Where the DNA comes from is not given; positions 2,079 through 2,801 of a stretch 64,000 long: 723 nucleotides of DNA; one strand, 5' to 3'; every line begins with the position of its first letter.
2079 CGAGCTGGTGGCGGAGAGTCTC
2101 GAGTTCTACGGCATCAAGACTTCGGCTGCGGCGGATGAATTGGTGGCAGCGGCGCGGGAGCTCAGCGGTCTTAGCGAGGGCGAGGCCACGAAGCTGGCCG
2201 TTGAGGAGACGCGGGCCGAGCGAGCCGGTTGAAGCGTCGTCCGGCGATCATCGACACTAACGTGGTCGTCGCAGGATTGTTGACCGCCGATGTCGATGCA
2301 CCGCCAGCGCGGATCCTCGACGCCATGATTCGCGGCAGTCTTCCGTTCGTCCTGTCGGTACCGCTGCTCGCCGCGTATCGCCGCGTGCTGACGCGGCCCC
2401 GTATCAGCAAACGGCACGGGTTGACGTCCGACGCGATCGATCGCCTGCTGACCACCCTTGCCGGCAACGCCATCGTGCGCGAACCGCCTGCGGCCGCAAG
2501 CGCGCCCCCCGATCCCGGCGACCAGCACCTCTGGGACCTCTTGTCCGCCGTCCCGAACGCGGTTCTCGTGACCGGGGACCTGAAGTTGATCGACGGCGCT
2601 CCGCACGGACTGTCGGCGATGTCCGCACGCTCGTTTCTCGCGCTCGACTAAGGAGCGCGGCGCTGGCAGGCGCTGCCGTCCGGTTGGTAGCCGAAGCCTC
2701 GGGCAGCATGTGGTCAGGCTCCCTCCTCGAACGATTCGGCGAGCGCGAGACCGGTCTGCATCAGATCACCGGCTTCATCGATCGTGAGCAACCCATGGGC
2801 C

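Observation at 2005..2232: VapB antitoxin broken by an in-frame TAA while its PIN toxin partner looks intact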

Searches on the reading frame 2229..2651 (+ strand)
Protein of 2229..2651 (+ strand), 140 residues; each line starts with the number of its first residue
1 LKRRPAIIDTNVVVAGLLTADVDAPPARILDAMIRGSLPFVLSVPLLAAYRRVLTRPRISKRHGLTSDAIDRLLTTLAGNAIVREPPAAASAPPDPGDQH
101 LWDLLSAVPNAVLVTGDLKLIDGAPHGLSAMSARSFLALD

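Call 3: search_protein_families(library=pfam, proteins=[window:2229-2648:+], max_evalue=1)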
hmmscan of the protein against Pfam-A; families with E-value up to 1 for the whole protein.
seq(140 aa): 1 family
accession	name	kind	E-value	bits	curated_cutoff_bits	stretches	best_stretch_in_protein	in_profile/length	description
PF13470.12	PIN_3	-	1.1e-15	58.9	27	1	6-118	2-114/115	PIN domain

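Call 4: search_protein_families(library=ncbifam, proteins=[window:2229-2648:+], max_evalue=1)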
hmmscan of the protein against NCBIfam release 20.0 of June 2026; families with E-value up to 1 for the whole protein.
seq(140 aa): 2 families
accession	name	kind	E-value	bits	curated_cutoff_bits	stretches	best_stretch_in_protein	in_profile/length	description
TIGR00305.1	TIGR00305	equivalog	3.7e-09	36.9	29.15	1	7-121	3-113/115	putative toxin-antitoxin system toxin component, PIN family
TIGR00028.1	Mtu_PIN_fam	subfamily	0.0051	17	73.6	1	6-84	3-81/143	TA system VapC family ribonuclease toxin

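Call 5: find_encoding_contigs(protein=window:2229-2651:+, flank=3000, max_places=10)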
Protein window:2229-2651:+ (140 aa): no gene with exactly this product is on record in the collection.

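Call 6: find_homologous_proteins(query=window:2229-2648:+)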
Query seq(140 aa) (140 aa): 697 proteins with E <= 0.001 among 850 candidates; the best 120 are listed.
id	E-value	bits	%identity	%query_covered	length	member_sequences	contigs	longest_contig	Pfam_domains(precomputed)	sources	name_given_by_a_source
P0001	2.0e-81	288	100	100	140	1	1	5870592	PF13470.13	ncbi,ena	-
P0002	4.6e-58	213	74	98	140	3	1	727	PF01850.28,PF13470.13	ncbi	-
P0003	1.5e-57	211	73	98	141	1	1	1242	PF13470.13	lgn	-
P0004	6.8e-54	199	72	98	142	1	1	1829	PF13470.13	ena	-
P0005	5.4e-52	193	69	98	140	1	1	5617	PF13470.13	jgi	-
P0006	5.5e-50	187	69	98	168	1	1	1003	PF13470.13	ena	-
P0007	7.8e-49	183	66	98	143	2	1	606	PF13470.13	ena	-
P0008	1.3e-48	182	64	98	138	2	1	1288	PF13470.13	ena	-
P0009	5.8e-48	180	63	98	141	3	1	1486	PF13470.13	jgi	-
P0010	6.1e-48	180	64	98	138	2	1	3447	PF13470.13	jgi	jgi:putative PIN family toxin of toxin-antitoxin system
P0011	4.0e-47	177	64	98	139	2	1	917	PF13470.13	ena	-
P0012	4.5e-47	177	66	98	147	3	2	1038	PF13470.13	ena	-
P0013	1.5e-46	176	63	98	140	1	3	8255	PF13470.13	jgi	-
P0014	1.3e-45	173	62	98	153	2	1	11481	PF13470.13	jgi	-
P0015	1.5e-45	172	66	98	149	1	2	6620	PF13470.13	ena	-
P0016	1.6e-45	172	64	95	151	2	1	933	PF13470.13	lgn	-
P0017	3.5e-45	171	65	100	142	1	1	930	PF13470.13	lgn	-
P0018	1.5e-44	169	61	98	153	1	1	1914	PF13470.13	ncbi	-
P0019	3.1e-44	168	63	98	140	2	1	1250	PF13470.13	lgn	-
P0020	4.6e-44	168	63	95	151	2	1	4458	PF13470.13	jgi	-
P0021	5.2e-44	167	61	96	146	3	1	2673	PF13470.13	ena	-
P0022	6.3e-44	167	63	95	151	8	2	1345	PF13470.13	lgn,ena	-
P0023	1.1e-43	166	61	95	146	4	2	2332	PF13470.13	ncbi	-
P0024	1.6e-43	166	60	98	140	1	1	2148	PF13470.13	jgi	jgi:putative PIN family toxin of toxin-antitoxin system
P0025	3.9e-43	165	62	99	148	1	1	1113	PF13470.13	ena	-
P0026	6.5e-43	164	62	98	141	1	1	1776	PF13470.13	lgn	-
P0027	7.6e-43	164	60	99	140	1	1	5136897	PF13470.13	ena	-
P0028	1.3e-42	163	59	98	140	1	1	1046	PF13470.13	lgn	-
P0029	2.3e-42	162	60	98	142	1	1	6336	PF13470.13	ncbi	ncbi:MAG: putative toxin-antitoxin system toxin component, PIN family [Acidobacteriota bacterium]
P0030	2.6e-42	162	62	99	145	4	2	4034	PF13470.13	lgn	-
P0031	3.4e-42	162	63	93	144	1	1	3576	PF13470.13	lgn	-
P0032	7.3e-42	160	60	98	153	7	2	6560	PF13470.13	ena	-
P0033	1.8e-41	159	59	100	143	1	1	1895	PF13470.13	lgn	-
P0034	2.8e-41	159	58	99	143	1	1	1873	PF13470.13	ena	-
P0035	4.2e-41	158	66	84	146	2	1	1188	PF13470.13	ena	-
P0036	4.8e-41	158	59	98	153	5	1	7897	PF13470.13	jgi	-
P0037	5.5e-41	158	58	99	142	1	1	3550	PF13470.13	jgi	jgi:putative PIN family toxin of toxin-antitoxin system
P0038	9.5e-41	157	59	98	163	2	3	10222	PF13470.13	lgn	-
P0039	1.4e-40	156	56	99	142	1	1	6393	PF13470.13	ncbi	ncbi:MAG: putative toxin-antitoxin system toxin component, PIN family [Thermoanaerobaculia bacterium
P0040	1.8e-40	156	57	99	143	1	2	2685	PF13470.13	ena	-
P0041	1.9e-40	156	59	95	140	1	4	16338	PF13470.13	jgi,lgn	-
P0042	1.9e-40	156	59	99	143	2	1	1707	PF13470.13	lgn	-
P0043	2.1e-40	156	59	95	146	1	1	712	PF13470.13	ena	-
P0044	4.0e-40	155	55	99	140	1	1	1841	PF13470.13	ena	-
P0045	4.8e-40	155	55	99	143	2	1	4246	PF13470.13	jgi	jgi:putative PIN family toxin of toxin-antitoxin system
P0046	6.2e-40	154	60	95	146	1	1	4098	PF13470.13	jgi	jgi:putative PIN family toxin of toxin-antitoxin system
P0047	8.0e-40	154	65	87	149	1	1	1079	PF13470.13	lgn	-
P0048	9.3e-40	154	57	95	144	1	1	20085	PF13470.13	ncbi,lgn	-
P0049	1.1e-39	153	58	99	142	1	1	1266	PF13470.13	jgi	-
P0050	1.1e-39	153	61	95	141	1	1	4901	PF13470.13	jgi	-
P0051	1.3e-39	153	60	99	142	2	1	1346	PF13470.13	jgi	-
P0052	2.0e-39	153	55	99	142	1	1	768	PF13470.13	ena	-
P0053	2.9e-39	152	54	99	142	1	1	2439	PF13470.13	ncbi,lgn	ncbi:MAG: putative toxin-antitoxin system toxin component, PIN family [Thermoanaerobaculia bacterium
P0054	4.2e-39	151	60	99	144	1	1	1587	PF13470.13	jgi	jgi:uncharacterized protein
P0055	5.7e-39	151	57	98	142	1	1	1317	PF13470.13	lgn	-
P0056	7.6e-39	151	62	84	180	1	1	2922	PF13470.13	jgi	jgi:predicted nucleic acid-binding protein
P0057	9.3e-39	150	57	98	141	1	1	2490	PF13470.13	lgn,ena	-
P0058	1.3e-38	150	55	98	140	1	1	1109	PF13470.13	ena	-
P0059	2.0e-38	149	58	94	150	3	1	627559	PF13470.13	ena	-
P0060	2.1e-38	149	60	95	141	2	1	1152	PF13470.13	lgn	-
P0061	2.9e-38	149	55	98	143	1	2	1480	PF13470.13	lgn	-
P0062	3.7e-38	148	59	96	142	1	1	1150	PF13470.13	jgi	jgi:putative PIN family toxin of toxin-antitoxin system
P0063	4.7e-38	148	53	99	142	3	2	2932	PF13470.13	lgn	-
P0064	6.7e-38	148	58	98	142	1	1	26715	PF13470.13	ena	-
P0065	7.1e-38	148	52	89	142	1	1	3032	PF13470.13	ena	-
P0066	7.4e-38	147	62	93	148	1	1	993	PF13470.13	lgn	-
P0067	9.4e-38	147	58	94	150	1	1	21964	PF13470.13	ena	-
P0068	9.8e-38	147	58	94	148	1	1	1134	PF13470.13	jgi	-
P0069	1.1e-37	147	55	99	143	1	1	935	PF13470.13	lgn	-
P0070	1.1e-37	147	54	99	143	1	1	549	PF13470.13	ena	-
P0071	1.1e-37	147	53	98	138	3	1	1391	PF13470.13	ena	-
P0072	1.1e-37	147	58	98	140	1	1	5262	PF13470.13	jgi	jgi:putative PIN family toxin of toxin-antitoxin system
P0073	1.3e-37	147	54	99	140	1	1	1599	PF13470.13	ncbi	-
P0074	1.5e-37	147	60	98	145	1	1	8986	PF13470.13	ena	-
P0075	1.8e-37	146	55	89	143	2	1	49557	PF13470.13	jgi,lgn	-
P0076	2.0e-37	146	52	97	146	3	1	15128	PF13470.13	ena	-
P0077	2.1e-37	146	55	89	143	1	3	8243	PF13470.13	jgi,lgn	-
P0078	2.1e-37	146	55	89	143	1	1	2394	PF13470.13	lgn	-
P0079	2.4e-37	146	55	98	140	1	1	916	PF13470.13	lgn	-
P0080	3.2e-37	145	58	94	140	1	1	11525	PF13470.13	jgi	jgi:putative PIN family toxin of toxin-antitoxin system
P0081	4.2e-37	145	57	94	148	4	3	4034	PF13470.13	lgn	-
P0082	4.7e-37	145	55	89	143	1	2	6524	PF13470.13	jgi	-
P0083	4.8e-37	145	55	89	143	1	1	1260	PF13470.13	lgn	-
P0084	7.5e-37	144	56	94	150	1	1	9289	PF13470.13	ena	-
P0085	9.0e-37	144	55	99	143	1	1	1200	PF13470.13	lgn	-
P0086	9.2e-37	144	55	92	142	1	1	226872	PF13470.13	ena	-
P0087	1.1e-36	144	53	99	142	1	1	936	PF13470.13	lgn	-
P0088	1.2e-36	144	58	96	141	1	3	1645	PF13470.13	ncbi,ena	-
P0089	1.3e-36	143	64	84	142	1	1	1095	PF13470.13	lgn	-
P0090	1.3e-36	143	53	98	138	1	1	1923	PF13470.13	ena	-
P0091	1.4e-36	143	55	99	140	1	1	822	PF13470.13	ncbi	-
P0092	1.5e-36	143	58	95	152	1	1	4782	PF13470.13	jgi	jgi:putative PIN family toxin of toxin-antitoxin system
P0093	1.7e-36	143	57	96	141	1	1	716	PF13470.13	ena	-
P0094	1.7e-36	143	54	98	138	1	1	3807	PF13470.13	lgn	-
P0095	1.7e-36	143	60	91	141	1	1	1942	PF13470.13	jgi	jgi:putative PIN family toxin of toxin-antitoxin system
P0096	2.1e-36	143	54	98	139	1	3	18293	PF13470.13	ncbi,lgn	ncbi:MAG: putative toxin-antitoxin system toxin component, PIN family [Rhodanobacteraceae bacterium]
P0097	2.3e-36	143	55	94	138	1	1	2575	PF13470.13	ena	-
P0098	2.9e-36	142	60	86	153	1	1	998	PF13470.13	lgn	-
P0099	3.6e-36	142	54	95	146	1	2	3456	PF13470.13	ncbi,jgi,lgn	-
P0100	4.0e-36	142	53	99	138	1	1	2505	PF13470.13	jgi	-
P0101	4.0e-36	142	57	97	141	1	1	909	PF13470.13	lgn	-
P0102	4.6e-36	142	56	94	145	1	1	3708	PF13470.13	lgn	-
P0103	5.0e-36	142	52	99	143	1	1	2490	PF13470.13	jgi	jgi:putative PIN family toxin of toxin-antitoxin system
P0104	5.7e-36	141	52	99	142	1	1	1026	PF13470.13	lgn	-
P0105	6.0e-36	141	53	94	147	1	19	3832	PF13470.13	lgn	-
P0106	6.4e-36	141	54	99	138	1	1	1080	PF13470.13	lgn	-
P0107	6.5e-36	141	55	94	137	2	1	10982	PF13470.13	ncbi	-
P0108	6.5e-36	141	51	87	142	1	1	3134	PF01850.28,PF13470.13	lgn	-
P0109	7.2e-36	141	58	94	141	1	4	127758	PF13470.13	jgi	jgi:uncharacterized protein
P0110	7.5e-36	141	59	98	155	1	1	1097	PF13470.13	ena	-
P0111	7.6e-36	141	55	99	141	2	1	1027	PF13470.13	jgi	jgi:putative PIN family toxin of toxin-antitoxin system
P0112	7.8e-36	141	54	94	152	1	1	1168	PF13470.13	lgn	-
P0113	8.3e-36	141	53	98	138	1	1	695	PF13470.13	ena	-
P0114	8.8e-36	141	53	98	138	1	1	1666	PF13470.13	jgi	jgi:putative PIN family toxin of toxin-antitoxin system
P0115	9.2e-36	141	55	99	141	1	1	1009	PF13470.13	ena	-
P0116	9.2e-36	141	54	97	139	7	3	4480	PF13470.13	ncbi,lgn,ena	-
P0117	9.8e-36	141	55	96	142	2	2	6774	PF13470.13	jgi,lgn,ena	-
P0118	1.0e-35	141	56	96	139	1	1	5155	PF13470.13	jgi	jgi:predicted nucleic acid-binding protein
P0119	1.1e-35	140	52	99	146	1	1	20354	PF13470.13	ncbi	-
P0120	1.8e-35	140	52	99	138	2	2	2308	PF13470.13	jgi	jgi:putative PIN family toxin of toxin-antitoxin system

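Call 7: find_encoding_contigs(protein=P0001, flank=4000, max_places=10)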
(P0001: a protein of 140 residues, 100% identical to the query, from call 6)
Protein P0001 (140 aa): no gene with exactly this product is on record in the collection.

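Call 12: find_related_loci(query=A1, collection=genome_contigs, flank=3000)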
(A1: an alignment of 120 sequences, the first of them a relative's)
Query A1 (140 aa) in genome_contigs; peptide patterns used: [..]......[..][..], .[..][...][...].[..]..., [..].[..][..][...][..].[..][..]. (x = any residue, [..] = any of these).
600 stretches matched a pattern (row limit reached: there are more); 373 encode a relative of the query (tblastn E <= 1e-3); the best 80 are kept; 80 distinct loci.
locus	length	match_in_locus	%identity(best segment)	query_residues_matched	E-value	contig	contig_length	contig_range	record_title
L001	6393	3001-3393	61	6-137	5e-44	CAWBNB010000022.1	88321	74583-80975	MAG: uncultured beta proteobacterium isolate MFD02242.bin.1.340 genome assembly, contig: contig_27604, whole genome shot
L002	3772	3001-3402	61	5-137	6e-44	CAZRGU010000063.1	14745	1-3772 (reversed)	MAG TPA_asm: uncultured Ectothiorhodospiraceae bacterium isolate SRP216583_co2_145 genome assembly, contig: NODE_3150_le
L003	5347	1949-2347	55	6-139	6e-42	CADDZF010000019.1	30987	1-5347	Methylococcaceae bacterium isolate 16 genome assembly, contig: NODE_821_length_30987_cov_5.682502, whole genome shotgun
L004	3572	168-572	53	5-139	2e-41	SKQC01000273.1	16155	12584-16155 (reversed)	MAG: Myxococcales bacterium isolate CSSed162cmA_402 CSSed16-2cmA-9145, whole genome shotgun sequence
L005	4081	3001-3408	54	4-140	2e-41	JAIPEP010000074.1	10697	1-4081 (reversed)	MAG: Desulfohalobiaceae bacterium isolate Tobar18m-G4 Tobar18m-C2236, whole genome shotgun sequence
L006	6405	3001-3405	56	1-136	4e-41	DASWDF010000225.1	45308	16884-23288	MAG TPA_asm: Casimicrobiaceae bacterium isolate SMAG_U2728 k141_637365, whole genome shotgun sequence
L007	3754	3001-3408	53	4-139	7e-41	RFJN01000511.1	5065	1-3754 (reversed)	MAG: Planctomycetota bacterium isolate J103 k99_1367221, whole genome shotgun sequence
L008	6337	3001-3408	54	4-140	5e-41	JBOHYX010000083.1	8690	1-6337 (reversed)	MAG: Rhodanobacteraceae bacterium isolate SE1508_metabat2.bin.12 NODE_2345_length_8690_cov_2.368562, whole genome shotgu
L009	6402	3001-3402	53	6-139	1e-40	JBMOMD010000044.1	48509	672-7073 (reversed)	MAG: Nitrospirota bacterium isolate Betzabe_MAG041 MAG041_44, whole genome shotgun sequence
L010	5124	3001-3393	55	7-137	9e-41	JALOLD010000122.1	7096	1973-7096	MAG: Thermoanaerobaculales bacterium isolate Prado016 scaffold_49808, whole genome shotgun sequence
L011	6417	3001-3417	52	1-139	7e-41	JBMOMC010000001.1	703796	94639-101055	MAG: Nitrospirota bacterium isolate Betzabe_MAG040 MAG040_1, whole genome shotgun sequence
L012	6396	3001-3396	55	1-132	5e-41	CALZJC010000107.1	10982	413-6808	MAG: Thermoanaerobaculia bacterium isolate FO_M_Acidobacteriota_08.1 genome assembly, contig: scaffold_5833, whole genom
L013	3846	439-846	54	1-136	1e-40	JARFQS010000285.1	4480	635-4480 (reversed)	MAG: Thermoanaerobaculia bacterium isolate MAG_Ve_Sed_30 k141_3880778, whole genome shotgun sequence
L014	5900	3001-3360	60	5-122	4e-40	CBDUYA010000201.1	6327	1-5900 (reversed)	MAG TPA_asm: uncultured bacterium isolate SRR22302371_metabat2_52 genome assembly, contig: ERZ26661859.11838, whole geno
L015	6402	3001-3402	52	6-139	5e-40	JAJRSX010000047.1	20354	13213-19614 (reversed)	MAG: bacterium isolate Dive96_bin1.162 k141_1314097, whole genome shotgun sequence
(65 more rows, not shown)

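Call 15: list_cluster_members(proteins=[P0001, P0002, P0040])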
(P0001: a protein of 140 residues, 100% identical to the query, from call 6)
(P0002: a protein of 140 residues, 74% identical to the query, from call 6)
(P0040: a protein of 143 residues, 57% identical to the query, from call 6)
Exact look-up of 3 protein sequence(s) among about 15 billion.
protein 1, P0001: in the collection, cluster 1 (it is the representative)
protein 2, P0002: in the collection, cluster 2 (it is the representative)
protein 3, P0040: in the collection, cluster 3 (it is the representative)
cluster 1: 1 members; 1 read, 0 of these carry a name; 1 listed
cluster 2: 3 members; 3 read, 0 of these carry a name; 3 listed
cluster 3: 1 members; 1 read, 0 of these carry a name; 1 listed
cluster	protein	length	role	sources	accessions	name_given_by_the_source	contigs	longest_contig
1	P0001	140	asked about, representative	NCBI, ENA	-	-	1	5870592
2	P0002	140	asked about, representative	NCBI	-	-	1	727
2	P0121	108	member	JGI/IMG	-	-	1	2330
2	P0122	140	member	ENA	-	-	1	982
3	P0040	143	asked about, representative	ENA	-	-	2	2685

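Call 16: find_encoding_contigs(protein=P0005, flank=3000, max_places=3)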
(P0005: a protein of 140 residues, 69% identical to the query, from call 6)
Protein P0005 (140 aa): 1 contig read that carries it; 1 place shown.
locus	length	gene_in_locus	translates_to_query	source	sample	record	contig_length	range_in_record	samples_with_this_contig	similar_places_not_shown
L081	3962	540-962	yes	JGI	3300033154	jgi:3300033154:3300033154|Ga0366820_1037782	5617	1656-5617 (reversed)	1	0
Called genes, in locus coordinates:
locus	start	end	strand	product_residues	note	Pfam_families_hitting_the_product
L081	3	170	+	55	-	?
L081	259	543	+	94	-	-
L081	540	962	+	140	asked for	PF13470:PIN_3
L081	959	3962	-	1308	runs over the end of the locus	PF18076:FGAR-AT_N, PF18072:FGAR-AT_linker, PF02769:AIRS_C, PF22689:FGAR-AT_PurM_N-like, PF02769:AIRS_C, PF13507:GATase_5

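Call 17: find_encoding_contigs(protein=P0004, flank=3000, max_places=3)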
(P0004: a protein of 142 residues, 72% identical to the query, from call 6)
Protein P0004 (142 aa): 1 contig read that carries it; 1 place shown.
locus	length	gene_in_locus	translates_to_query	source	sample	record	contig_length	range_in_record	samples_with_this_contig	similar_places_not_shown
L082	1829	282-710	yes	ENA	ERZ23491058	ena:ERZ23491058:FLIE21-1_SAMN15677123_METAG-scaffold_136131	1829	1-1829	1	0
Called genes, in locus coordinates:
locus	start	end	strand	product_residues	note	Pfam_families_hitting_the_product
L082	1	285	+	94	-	?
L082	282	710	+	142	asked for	PF13470:PIN_3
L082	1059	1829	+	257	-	?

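Call 18: find_encoding_contigs(protein=P0040, flank=3000, max_places=3)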
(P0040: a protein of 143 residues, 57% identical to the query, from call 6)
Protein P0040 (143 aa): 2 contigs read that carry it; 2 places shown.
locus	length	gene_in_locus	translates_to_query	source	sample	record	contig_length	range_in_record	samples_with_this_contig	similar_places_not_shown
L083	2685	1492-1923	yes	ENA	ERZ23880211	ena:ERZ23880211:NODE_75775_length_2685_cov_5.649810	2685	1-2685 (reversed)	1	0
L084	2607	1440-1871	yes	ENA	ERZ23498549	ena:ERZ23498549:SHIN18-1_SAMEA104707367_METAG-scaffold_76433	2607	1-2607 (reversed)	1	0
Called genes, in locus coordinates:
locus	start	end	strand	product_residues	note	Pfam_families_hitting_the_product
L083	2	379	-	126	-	?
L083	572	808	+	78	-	-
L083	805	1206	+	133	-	PF13470:PIN_3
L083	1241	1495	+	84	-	-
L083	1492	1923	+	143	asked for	PF13470:PIN_3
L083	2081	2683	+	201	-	?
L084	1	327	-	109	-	?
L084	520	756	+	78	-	-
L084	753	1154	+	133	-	PF13470:PIN_3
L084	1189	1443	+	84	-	-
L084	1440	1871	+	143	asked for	PF13470:PIN_3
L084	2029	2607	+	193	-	?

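Call 19: find_encoding_contigs(protein=P0003, flank=3000, max_places=3)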
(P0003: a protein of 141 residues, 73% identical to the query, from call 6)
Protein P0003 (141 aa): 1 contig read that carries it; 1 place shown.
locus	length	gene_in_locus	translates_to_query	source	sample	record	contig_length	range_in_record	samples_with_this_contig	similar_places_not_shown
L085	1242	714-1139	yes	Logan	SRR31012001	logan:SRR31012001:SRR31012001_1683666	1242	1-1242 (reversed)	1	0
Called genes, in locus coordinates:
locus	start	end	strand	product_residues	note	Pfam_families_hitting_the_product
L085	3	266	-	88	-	?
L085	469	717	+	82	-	-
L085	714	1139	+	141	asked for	PF13470:PIN_3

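Call 23: search_solved_structures(query=A1, max_evalue=1, show_alignments=3)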
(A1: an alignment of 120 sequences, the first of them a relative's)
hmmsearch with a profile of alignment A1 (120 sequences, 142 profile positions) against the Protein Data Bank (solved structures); distinct sequences matched with E-value up to 1: 0.

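Call 31: predict_structure(alignment_id=A1)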
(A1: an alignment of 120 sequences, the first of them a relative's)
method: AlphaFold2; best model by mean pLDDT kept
length: 140 residues; sequences in the alignment: 120
mean_pLDDT: 91.3   pTM: 0.86
mean pLDDT of the five models: 91.3, 90.4, 90.4, 88.7, 88.0
residues with pLDDT >= 90: 105; 70-90: 31; 50-70: 3; < 50: 1
segments of 3 or more residues with pLDDT < 50: none
pLDDT, mean of each block of 10 residues (from residue 1): 84 95 96 96 96 95 94 98 88 85 90 92 80 90
secondary structure, 60 per line:
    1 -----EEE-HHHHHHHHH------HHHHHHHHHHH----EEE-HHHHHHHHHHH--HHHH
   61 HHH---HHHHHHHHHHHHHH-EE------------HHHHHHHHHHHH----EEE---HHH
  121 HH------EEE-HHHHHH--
elements in order: E6-8 H10-18 H25-35 E40-42 H44-54 H57-63 H67-80 H96-107 E112-114 H118-122 E129-131 H133-138
